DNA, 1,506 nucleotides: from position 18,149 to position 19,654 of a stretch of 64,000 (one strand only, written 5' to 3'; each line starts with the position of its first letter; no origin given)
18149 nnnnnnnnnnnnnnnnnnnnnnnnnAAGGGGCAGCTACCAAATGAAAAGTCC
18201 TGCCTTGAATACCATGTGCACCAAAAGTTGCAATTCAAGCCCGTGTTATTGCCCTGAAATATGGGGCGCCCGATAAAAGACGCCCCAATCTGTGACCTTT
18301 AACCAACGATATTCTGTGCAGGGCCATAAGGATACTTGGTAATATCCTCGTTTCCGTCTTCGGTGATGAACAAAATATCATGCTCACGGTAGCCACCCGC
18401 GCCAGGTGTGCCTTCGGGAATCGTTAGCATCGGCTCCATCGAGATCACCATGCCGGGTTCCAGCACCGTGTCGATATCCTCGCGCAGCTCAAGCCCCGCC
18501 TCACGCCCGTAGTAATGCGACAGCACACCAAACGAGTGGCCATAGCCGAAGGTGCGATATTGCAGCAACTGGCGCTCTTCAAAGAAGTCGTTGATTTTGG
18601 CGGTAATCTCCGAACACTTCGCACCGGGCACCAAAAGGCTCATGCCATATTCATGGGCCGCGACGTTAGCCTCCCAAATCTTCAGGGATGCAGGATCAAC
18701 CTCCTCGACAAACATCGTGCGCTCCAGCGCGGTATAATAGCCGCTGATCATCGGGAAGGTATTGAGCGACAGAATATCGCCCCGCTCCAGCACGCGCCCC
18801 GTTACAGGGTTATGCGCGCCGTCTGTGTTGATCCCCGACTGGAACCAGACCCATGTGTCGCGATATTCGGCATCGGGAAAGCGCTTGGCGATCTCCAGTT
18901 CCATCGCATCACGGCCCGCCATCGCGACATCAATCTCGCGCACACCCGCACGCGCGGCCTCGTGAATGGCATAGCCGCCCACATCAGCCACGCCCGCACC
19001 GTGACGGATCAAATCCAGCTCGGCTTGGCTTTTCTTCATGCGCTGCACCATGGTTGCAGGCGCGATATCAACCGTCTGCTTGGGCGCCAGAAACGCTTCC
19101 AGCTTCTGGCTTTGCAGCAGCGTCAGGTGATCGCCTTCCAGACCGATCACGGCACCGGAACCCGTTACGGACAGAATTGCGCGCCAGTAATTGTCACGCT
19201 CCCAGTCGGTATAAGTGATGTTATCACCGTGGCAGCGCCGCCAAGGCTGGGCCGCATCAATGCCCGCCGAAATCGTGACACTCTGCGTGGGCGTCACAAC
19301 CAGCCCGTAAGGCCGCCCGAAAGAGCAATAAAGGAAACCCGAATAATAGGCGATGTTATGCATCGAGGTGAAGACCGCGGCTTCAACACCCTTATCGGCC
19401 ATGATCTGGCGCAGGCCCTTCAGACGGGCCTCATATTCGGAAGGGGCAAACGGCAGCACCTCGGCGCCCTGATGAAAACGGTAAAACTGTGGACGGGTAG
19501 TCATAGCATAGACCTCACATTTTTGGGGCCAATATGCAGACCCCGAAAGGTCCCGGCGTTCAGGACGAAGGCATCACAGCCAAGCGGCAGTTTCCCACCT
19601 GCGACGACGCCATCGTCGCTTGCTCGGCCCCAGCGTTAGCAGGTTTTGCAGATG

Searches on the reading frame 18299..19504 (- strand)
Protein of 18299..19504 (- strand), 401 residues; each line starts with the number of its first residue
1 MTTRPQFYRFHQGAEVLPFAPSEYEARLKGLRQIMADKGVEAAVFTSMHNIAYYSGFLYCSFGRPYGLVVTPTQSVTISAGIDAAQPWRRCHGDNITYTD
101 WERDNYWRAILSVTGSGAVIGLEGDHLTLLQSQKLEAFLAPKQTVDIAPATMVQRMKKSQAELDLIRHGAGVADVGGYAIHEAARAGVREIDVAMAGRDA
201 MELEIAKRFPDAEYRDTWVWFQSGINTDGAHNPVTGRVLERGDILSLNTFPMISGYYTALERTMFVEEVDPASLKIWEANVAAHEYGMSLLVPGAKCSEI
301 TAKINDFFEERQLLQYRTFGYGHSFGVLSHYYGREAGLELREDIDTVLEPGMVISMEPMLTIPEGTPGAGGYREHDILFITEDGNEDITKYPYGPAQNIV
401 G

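Call 6: search_protein_families(library=pfam, proteins=[window:18299-19504:-])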
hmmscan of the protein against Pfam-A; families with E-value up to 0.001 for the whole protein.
window:18299-19504:- (401 aa): 2 families
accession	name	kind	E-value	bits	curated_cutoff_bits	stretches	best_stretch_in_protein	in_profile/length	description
PF00557.29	Peptidase_M24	-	1e-29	104.3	23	1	165-382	2-208/208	Metallopeptidase family M24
PF01321.24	Creatinase_N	-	3.8e-12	47.3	22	1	27-156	1-127/128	Creatinase/Prolidase N-terminal domain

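Call 7: search_protein_families(library=ncbifam, proteins=[window:18299-19504:-])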
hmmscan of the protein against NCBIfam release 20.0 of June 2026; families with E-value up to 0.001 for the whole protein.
window:18299-19504:- (401 aa): 11 families
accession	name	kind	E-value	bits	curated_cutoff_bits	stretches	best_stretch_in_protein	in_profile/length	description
NF040821.1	dipep_PepQ_Arch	equivalog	1.4e-19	70.4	630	1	27-390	2-340/346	Xaa-Pro dipeptidase PepQ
NF038259.1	ectoine_DoeA_2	exception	7.8e-18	64.3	575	1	17-388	7-376/386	ectoine hydrolase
NF007310.0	PRK09795.1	equivalog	2.5e-16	59.4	393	1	119-388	92-348/361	aminopeptidase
TIGR00500.1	met_pdase_I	equivalog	2.2e-15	56.9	171.35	1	158-362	4-205/247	type I methionyl aminopeptidase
TIGR02993.1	ectoine_eutD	equivalog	3.5e-13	49.4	613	1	17-390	4-382/391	ectoine hydrolase DoeA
NF011174.0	PRK14576.1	subfamily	1e-10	41.1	487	1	153-390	173-396/405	putative endopeptidase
NF008131.0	PRK10879.1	equivalog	1.9e-09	36.8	465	1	130-390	146-419/438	Xaa-Pro aminopeptidase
NF043017.1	DimsulpropLyDddP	equivalog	1e-08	34.4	600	1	212-395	259-440/443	dimethylsulfonioproprionate lyase DddP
NF008970.0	PRK12318.1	equivalog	3.6e-08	33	267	1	238-362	125-246/291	methionyl aminopeptidase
NF011173.0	PRK14575.1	equivalog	2e-05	23.8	850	1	241-392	255-399/406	putative peptidase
NF011720.0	PRK15173.1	subfamily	3.2e-05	23.1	420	1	241-392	192-336/343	peptidase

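Call 8: search_solved_structures(query=window:18299-19504:-)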
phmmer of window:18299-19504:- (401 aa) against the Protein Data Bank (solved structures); distinct sequences matched with E-value up to 0.001: 47.
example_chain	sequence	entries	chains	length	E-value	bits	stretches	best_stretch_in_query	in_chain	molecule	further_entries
7yto_D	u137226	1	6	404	1.1e-152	511.5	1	9-400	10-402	Creatine amidinohydrolase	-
1chm_A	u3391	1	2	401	4.7e-152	509.4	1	5-400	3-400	CREATINE AMIDINOHYDROLASE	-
1kp0_A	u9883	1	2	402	1.8e-144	484.5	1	9-400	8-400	CREATINE AMIDINOHYDROLASE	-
5cdl_A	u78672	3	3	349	2.5e-21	79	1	27-388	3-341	Proline dipeptidase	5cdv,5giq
5giu_A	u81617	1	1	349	2.7e-21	78.9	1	27-388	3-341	Proline dipeptidase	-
3q6d_A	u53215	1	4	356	1e-20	77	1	138-392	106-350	Proline dipeptidase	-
1wy2_A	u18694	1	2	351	4e-14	55.3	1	30-390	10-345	Xaa-Pro dipeptidase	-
1pv9_A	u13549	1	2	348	9.5e-14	54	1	146-390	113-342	Xaa-Pro dipeptidase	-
5cnx_A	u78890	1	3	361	2.3e-13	52.8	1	120-389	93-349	Aminopeptidase YpdF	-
7n02_A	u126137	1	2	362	3.8e-13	52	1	30-390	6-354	Aminopeptidase P family protein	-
7k3u_A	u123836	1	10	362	3.8e-13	52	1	30-390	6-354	Aminopeptidase P family protein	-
4zng_C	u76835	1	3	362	7.2e-13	51.1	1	30-390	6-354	Prolidase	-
5cik_A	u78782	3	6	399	8.9e-13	50.8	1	203-387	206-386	Proline dipeptidase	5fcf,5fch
4r60_A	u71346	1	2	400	9e-13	50.8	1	203-387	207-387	Proline dipeptidase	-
6xmr_A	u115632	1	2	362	9.6e-13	50.7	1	30-390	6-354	Aminopeptidase P family protein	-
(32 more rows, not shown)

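Call 10: find_homologous_proteins(query=window:18299-19504:-, max_evalue=1e-50)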
Query window:18299-19504:- (401 aa): 8000 proteins with E <= 1e-50 among 8000 candidates; the best 120 are listed.
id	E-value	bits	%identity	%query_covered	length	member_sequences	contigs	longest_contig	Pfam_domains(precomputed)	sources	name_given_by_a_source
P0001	5.1e-263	890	96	100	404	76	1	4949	PF01321.25,PF00557.30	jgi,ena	-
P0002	2.6e-250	848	91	100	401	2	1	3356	PF01321.25,PF00557.30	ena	-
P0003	1.7e-248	842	91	100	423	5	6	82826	PF01321.25,PF00557.30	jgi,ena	-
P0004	8.2e-247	836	90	100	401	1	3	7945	PF01321.25,PF00557.30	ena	-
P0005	8.3e-247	836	90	100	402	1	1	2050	PF01321.25,PF00557.30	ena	-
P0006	1.1e-246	836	89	100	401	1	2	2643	PF01321.25,PF00557.30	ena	-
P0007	2.9e-246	835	89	100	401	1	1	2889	PF01321.25,PF00557.30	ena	-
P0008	4.0e-246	834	89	100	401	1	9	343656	PF01321.25,PF00557.30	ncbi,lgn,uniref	uniref:aminopeptidase P family protein n=1 Tax=Yoonia sp. TaxID=2212373 RepID=UPI0040484065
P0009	4.0e-246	834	89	100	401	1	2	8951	PF01321.25,PF00557.30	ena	-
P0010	4.1e-246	834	89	100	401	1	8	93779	PF01321.25,PF00557.30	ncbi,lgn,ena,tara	tara:strand:+ start:27 stop:1232 length:1206 start_codon:yes stop_codon:yes gene_type:complete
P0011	5.7e-246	834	89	100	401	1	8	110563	PF01321.25,PF00557.30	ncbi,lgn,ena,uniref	uniref:aminopeptidase P family protein n=3 Tax=Yoonia sp. TaxID=2212373 RepID=UPI0040476D1A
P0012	7.2e-246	833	89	100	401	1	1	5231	PF01321.25,PF00557.30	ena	-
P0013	8.1e-246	833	89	100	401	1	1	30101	PF01321.25,PF00557.30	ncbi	-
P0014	5.5e-245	830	89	100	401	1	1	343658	PF01321.25,PF00557.30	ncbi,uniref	uniref:aminopeptidase P family protein n=1 Tax=Yoonia sp. TaxID=2212373 RepID=UPI004048AE7D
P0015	7.5e-245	830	89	100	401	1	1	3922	PF01321.25,PF00557.30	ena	-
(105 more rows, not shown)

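Call 11: find_related_loci(query=window:18299-19504:-, collection=genome_contigs, flank=4000)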
Query window:18299-19504:- (401 aa) in genome_contigs; peptide patterns used: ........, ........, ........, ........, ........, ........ (x = any residue, [..] = any of these).
600 stretches matched a pattern (row limit reached: there are more); 595 encode a relative of the query (tblastn E <= 1e-3); the best 80 are kept; 80 distinct loci.
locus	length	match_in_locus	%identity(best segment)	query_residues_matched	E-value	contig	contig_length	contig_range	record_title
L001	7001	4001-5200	95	1-400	0e+0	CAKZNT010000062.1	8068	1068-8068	MAG TPA_asm: uncultured Loktanella sp. isolate ERR2094166_bin.67_CONCOCT_v1.1_MAG genome assembly, contig: ERZ650164.865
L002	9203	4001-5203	87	1-401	0e+0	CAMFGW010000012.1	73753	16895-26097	MAG: uncultured Rhodobacteraceae bacterium isolate SRR9109399_bin.14_metaWRAP_v1.3_MAG genome assembly, contig: ERZ12289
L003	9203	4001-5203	86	1-401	0e+0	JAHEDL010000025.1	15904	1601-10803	MAG: Pseudorhodobacter sp. isolate Ww20 NODE_3879_length_15904_cov_3.598682, whole genome shotgun sequence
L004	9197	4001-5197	86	2-400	0e+0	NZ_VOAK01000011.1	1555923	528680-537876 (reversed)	Gemmobacter aquaticus strain A1-9 NODE_1, whole genome shotgun sequence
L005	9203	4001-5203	86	1-401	0e+0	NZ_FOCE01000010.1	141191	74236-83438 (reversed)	Gemmobacter aquatilis strain DSM 3857, whole genome shotgun sequence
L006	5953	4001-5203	85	1-401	0e+0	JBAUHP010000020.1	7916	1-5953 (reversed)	MAG: Albidovulum sp. isolate MFD03264_ilm_asm_bin2 k127_68521, whole genome shotgun sequence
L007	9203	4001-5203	85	1-401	0e+0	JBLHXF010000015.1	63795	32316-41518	MAG: Yoonia sp. isolate 3300046534_121 Ga0491194_0000400, whole genome shotgun sequence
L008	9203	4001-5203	86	1-401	0e+0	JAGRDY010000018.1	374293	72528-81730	MAG: Rhodobacteraceae bacterium isolate HKST-UBA115 k127_913841, whole genome shotgun sequence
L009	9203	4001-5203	85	1-401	0e+0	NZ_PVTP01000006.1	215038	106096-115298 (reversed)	Yoonia maritima strain DSM 101533 Ga0180985_106, whole genome shotgun sequence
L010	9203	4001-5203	84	1-401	0e+0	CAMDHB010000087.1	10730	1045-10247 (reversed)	MAG: Pseudorhodobacter antarcticus isolate MiH-16apr19-273 genome assembly, contig: MiH-16apr19-C13341, whole genome sho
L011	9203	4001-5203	85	1-401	0e+0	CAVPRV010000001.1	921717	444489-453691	MAG: uncultured Alphaproteobacteria bacterium isolate MFD09964.bin.2.176 genome assembly, contig: contig_2090, whole gen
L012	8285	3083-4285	85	1-401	0e+0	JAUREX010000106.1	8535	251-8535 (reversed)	MAG: Gemmobacter sp. isolate SFB_3D_100_59 NODE_106_length_8535_cov_3.729132, whole genome shotgun sequence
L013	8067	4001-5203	84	1-401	0e+0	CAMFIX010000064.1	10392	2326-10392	MAG: uncultured Pseudorhodobacter sp. isolate SRR9109407_bin.8_metaWRAP_v1.3_MAG genome assembly, contig: ERZ12289979.13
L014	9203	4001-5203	85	1-401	0e+0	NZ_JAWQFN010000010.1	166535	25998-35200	Defluviimonas sp. D31 Scaffold10, whole genome shotgun sequence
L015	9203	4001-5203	85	1-401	0e+0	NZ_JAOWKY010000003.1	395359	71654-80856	Albidovulum marisflavi strain WL0002 NODE_3_length_395359_cov_62.947165, whole genome shotgun sequence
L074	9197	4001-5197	80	4-401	0e+0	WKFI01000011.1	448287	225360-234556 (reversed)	MAG: Rhodobacteraceae bacterium isolate MAG3 k99_87748, whole genome shotgun sequence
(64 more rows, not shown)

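Call 29: search_protein_families(library=pfam, proteins=[L074:6406-7527:-, L074:5636-6238:-, L074:5236-5607:-, L074:7889-8974:+])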
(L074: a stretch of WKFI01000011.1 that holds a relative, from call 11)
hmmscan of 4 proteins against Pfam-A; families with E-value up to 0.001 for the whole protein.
L074:6406-7527:- (373 aa): 1 family
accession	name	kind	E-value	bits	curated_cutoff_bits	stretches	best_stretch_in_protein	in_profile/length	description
PF02274.22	ADI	-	7.9e-06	25.6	22.8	1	307-362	322-377/377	Arginine deiminase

L074:5636-6238:- (200 aa): 0 families

L074:5236-5607:- (123 aa): 2 families
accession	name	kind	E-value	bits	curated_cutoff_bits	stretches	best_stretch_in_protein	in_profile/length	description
PF01638.23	HxlR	-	1.8e-26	92.2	20.8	1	20-104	2-86/91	HxlR-like helix-turn-helix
PF03551.20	PadR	-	0.00063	20.1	27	1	57-91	37-73/75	Transcriptional regulator PadR-like family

L074:7889-8974:+ (361 aa): 0 families

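Call 30: search_solved_structures(query=L074:6406-7527:-)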
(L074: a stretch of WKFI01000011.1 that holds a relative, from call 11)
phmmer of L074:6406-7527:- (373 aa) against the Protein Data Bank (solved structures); distinct sequences matched with E-value up to 0.001: 7.
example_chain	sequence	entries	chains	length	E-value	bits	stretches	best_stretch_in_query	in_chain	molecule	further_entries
1jdx_A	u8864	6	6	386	1e-84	288.1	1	5-370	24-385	PROTEIN (L-ARGININE:GLYCINE AMIDINOTRANSFERASE)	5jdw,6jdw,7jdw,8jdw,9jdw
1jdw_A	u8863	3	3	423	1.4e-84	287.7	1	5-370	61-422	L-ARGININE:GLYCINE AMIDINOTRANSFERASE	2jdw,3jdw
4jdw_A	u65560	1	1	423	2.3e-83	283.6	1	5-370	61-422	L-ARGININE:GLYCINE AMIDINOTRANSFERASE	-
2jdx_A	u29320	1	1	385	9.7e-83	281.6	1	5-370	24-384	PROTEIN (L-ARGININE:GLYCINE AMIDINOTRANSFERASE)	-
5wpi_A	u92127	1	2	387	3.8e-66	226.9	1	5-369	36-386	HsvA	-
6u1r_A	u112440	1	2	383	9.6e-57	196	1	8-370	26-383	SxtG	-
1bwd_A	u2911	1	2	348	1.3e-52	182.4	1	11-369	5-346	PROTEIN (INOSAMINE-PHOSPHATE AMIDINOTRANSFERASE)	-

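Call 39: find_homologous_proteins(query=L074:6406-7527:-, max_evalue=1e-40)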
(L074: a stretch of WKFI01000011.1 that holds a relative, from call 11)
Query L074:6406-7527:- (373 aa): 3067 proteins with E <= 1e-40 among 5218 candidates; the best 120 are listed.
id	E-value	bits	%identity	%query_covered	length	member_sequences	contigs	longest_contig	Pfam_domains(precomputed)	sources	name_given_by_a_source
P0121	1.4e-259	879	97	100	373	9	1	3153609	PF02274.23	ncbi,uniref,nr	ncbi:serine/threonine protein kinase [Aliiroseovarius crassostreae]|uniref:serine/threonine protein 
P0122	6.1e-244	827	92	100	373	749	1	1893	PF02274.23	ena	-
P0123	8.8e-244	827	91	100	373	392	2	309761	PF02274.23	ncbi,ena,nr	ncbi:MAG: serine/threonine protein kinase [Rhodobacter sp.]|nr:serine/threonine protein kinase [Rhod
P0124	4.8e-239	811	90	100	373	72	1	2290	-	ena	-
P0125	7.3e-239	811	91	98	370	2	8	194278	PF02274.23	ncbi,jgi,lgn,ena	jgi:glycine amidinotransferase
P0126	2.9e-238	809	91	99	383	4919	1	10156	-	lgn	-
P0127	6.2e-238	808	90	100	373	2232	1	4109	-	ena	-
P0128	1.2e-237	807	91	98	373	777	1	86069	-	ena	-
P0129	4.2e-232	788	89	98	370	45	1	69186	-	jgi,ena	-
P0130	5.8e-228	775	86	100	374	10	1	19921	-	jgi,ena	-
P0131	2.3e-227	773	85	98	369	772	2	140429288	-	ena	-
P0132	3.3e-227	772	86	100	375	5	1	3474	-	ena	-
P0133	7.3e-227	771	86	100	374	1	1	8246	-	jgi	-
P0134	8.9e-227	771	87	98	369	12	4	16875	-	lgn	-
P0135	6.0e-226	768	85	99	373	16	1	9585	PF02274.23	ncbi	ncbi:MAG: serine/threonine protein kinase [Anderseniella sp.]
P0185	2.1e-212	723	81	98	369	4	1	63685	PF02274.23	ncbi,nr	ncbi:MAG: serine/threonine protein kinase [Rhodobacteraceae bacterium]|nr:serine/threonine protein k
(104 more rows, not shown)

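Call 40: find_encoding_contigs(protein=P0121, flank=6000, max_places=2)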
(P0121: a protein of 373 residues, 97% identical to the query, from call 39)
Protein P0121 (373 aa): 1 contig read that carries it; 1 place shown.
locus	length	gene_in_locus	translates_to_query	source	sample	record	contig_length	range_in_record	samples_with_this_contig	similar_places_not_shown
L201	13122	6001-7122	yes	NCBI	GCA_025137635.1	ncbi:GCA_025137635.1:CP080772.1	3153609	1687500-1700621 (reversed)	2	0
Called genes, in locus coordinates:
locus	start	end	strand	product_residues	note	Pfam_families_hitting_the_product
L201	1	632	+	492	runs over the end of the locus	PF13396:PLDc_N, PF13091:PLDc_2, PF00614:PLDc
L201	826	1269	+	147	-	-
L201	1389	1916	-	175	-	-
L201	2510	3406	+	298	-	PF00140:Sigma70_r1_2, PF04542:Sigma70_r2, PF04545:Sigma70_r4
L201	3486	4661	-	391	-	PF01244:Peptidase_M19, PF04909:Amidohydro_2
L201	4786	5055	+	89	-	PF01258:zf-dskA_traR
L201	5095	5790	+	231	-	PF09346:SMI1_KNR4 (weak)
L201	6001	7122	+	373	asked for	PF02274:ADI (faint)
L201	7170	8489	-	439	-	PF04140:ICMT (weak)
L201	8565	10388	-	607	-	PF08439:Peptidase_M3_N, PF01432:Peptidase_M3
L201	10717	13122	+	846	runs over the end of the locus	PF00912:Transgly, PF17092:PCB_OB, PF00905:Transpeptidase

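Call 41: find_encoding_contigs(protein=P0123, flank=4000, max_places=2)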
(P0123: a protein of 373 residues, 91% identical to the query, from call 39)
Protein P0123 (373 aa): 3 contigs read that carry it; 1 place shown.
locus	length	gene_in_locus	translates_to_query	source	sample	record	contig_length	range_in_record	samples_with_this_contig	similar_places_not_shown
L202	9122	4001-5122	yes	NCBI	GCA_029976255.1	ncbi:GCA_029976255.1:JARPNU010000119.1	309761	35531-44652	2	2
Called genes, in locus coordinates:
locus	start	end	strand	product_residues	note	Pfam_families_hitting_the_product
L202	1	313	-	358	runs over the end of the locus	-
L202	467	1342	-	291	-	PF00753:Lactamase_B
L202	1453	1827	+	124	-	PF01638:HxlR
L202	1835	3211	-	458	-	-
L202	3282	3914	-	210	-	PF13449:Phytase-like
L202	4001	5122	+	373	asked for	PF02274:ADI (faint)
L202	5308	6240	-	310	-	PF03372:Exo_endo_phos, PF19580:Exo_endo_phos_3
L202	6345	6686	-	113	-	-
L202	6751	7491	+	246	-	PF00106:adh_short, PF23441:SDR (faint), PF13561:adh_short_C2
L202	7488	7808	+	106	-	-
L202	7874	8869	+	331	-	PF03576:Peptidase_S58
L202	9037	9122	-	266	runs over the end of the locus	PF20434:BD-FAE (weak), PF07859:Abhydrolase_3, PF12697:Abhydrolase_6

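Call 42: find_encoding_contigs(protein=P0185, flank=4000, max_places=2)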
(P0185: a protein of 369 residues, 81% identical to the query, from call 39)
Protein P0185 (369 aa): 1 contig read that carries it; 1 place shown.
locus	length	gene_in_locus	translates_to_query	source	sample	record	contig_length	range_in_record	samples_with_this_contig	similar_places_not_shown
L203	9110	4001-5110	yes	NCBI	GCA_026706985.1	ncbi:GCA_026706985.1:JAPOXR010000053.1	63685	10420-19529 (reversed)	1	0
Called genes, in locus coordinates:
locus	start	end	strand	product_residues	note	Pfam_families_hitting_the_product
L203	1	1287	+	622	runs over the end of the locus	PF00294:PfkB, PF09863:DUF2090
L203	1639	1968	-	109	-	PF01909:NTP_transf_2 (weak), PF18765:Polbeta (faint)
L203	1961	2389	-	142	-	PF08780:NTase_sub_bind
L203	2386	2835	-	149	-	-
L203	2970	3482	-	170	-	PF13643:DUF4145 (weak)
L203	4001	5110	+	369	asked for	PF02274:ADI (faint)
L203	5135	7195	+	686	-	PF00929:RNase_T, PF00571:CBS (weak), PF03445:DUF294, PF10335:DUF294_C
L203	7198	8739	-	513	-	PF06253:MTTB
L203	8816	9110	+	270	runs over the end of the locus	PF04962:KduI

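Call 59: search_dna_similar(query=window:18299-19504:-, collection=plasmids, mode=protein, max_evalue=1e-80, max_rows=50, rows=spread)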
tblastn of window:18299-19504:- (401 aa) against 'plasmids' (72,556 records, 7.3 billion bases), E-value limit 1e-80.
Records with a match: 421; places in all: 425; records where one place covers at least 80% of the query: 419.
Best place of each record, by identity: 60-80% 87; <60% 334.
By first word of the organism name: Klebsiella 264; Acinetobacter 103; Raoultella 11; Shinella 9; Paracoccus 7; Mesorhizobium 3; Caballeronia 3; Loktanella 2; Ensifer 2; Arthrobacter 2; and 14 more.
By predicted mobility (MOB-suite, as given by PLSDB): non-mobilizable 181; conjugative 131; mobilizable 109.
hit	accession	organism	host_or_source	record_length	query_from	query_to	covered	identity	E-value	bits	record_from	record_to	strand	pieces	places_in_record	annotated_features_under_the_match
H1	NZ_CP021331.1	Maritalea myrionectae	pure culture,Lava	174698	4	401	99%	79.9%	0e+0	672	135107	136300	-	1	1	aminopeptidase P family protein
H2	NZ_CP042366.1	Acinetobacter pittii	Homo sapiens,Whole organism,clinical ...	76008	5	400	99%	60.3%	7e-158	499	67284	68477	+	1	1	M24 family metallopeptidase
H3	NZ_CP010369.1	Acinetobacter nosocomialis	Homo sapiens,excreted bodily substance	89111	5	400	99%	60.3%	7e-158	499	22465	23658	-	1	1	M24 family metallopeptidase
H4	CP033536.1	Acinetobacter pittii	Homo sapiens,Bacterial culture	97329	5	400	99%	60.3%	7e-158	499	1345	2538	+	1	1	M24 family metallopeptidase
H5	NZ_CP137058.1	Acinetobacter soli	Homo sapiens,Seoul National University ...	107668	3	400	99%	59.8%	6e-158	499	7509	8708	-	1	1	M24 family metallopeptidase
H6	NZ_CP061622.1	Acinetobacter seifertii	Homo sapiens,blood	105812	5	400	99%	60.0%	1e-157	498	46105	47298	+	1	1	M24 family metallopeptidase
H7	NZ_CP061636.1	Acinetobacter seifertii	Homo sapiens,blood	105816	5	400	99%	60.0%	1e-157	498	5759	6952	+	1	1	M24 family metallopeptidase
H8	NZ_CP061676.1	Acinetobacter seifertii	Homo sapiens,blood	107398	5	400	99%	60.0%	1e-157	498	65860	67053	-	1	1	M24 family metallopeptidase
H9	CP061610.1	Acinetobacter seifertii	Homo sapiens,blood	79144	5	400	99%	60.0%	3e-157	497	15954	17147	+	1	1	M24 family metallopeptidase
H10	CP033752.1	Acinetobacter baumannii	Homo sapiens,clinical isolate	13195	5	400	99%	60.0%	6e-157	496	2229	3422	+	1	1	M24 family metallopeptidase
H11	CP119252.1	Acinetobacter soli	Homo sapiens,blood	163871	3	400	99%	59.5%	4e-157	497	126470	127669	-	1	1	M24 family metallopeptidase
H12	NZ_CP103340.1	Acinetobacter baumannii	Homo sapiens,metagenomic assembly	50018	5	400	99%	59.5%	7e-157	496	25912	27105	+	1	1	M24 family metallopeptidase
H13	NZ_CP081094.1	Leisingera caerulea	-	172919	10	401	98%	60.1%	2e-155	492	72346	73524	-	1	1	M24 family metallopeptidase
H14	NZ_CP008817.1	Brucella anthropi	-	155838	9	400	98%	58.5%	3e-144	460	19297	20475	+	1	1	M24 family metallopeptidase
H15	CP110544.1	Klebsiella pneumoniae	Homo sapiens,throat swab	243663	19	400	95%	59.3%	7e-150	476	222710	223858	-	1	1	M24 family metallopeptidase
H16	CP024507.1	Klebsiella pneumoniae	Homo sapiens,rectal swab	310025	19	400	95%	59.0%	3e-149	474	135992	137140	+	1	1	creatininase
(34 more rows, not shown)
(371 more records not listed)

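Call 60: search_dna_similar(query=window:18299-19504:-, collection=plasmids, mode=protein, max_evalue=1e-80, max_rows=34, rows=best)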
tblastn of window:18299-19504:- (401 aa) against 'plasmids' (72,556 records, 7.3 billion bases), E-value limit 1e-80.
Records with a match: 421; places in all: 425; records where one place covers at least 80% of the query: 419.
Best place of each record, by identity: 60-80% 87; <60% 334.
By first word of the organism name: Klebsiella 264; Acinetobacter 103; Raoultella 11; Shinella 9; Paracoccus 7; Mesorhizobium 3; Caballeronia 3; Loktanella 2; Ensifer 2; Arthrobacter 2; and 14 more.
By predicted mobility (MOB-suite, as given by PLSDB): non-mobilizable 181; conjugative 131; mobilizable 109.
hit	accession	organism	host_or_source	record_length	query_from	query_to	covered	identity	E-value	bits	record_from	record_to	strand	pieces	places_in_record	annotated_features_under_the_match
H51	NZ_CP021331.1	Maritalea myrionectae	pure culture,Lava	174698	4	401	99%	79.9%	0e+0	672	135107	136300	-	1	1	aminopeptidase P family protein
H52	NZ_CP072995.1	Loktanella salsilacus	-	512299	4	401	99%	79.6%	0e+0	674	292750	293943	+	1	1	M24 family metallopeptidase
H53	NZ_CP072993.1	Loktanella salsilacus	-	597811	4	401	99%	78.9%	0e+0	664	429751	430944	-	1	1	M24 family metallopeptidase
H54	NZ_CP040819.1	Paroceanicella profunda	Cell culture,Deep seawater from Mariana ...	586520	4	400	99%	62.6%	6e-166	522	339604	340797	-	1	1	aminopeptidase P family protein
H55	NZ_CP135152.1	Acinetobacter pittii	Homo sapiens,sputum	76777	5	400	99%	60.3%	1e-158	501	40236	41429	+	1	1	M24 family metallopeptidase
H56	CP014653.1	Acinetobacter sp. DUT-2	pure culture,marine sediments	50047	5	400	99%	60.3%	7e-158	499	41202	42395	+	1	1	creatininase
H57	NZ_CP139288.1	Acinetobacter pittii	Homo sapiens,Bladder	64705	5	400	99%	60.3%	7e-158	499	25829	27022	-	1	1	M24 family metallopeptidase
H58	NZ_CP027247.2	Acinetobacter pittii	Homo sapiens,Pure Culture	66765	5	400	99%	60.3%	7e-158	499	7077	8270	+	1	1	M24 family metallopeptidase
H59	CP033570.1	Acinetobacter pittii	Homo sapiens,Bacterial culture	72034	5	400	99%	60.3%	7e-158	499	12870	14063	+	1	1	M24 family metallopeptidase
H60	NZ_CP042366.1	Acinetobacter pittii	Homo sapiens,Whole organism,clinical ...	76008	5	400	99%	60.3%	7e-158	499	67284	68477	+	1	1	M24 family metallopeptidase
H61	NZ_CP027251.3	Acinetobacter pittii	Homo sapiens,Pure Culture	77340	5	400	99%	60.3%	7e-158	499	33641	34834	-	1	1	M24 family metallopeptidase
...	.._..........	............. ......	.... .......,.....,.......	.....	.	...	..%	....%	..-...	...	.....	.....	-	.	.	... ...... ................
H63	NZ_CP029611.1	Acinetobacter pittii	sputum culture,sputum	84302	5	400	99%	60.3%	7e-158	499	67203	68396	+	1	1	M24 family metallopeptidase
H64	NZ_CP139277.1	Acinetobacter pittii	Homo sapiens,Peritoneal Dialysis Fluid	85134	5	400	99%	60.3%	7e-158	499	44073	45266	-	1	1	M24 family metallopeptidase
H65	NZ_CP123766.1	Acinetobacter pittii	Homo sapiens,sputum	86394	5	400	99%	60.3%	7e-158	499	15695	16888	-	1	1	M24 family metallopeptidase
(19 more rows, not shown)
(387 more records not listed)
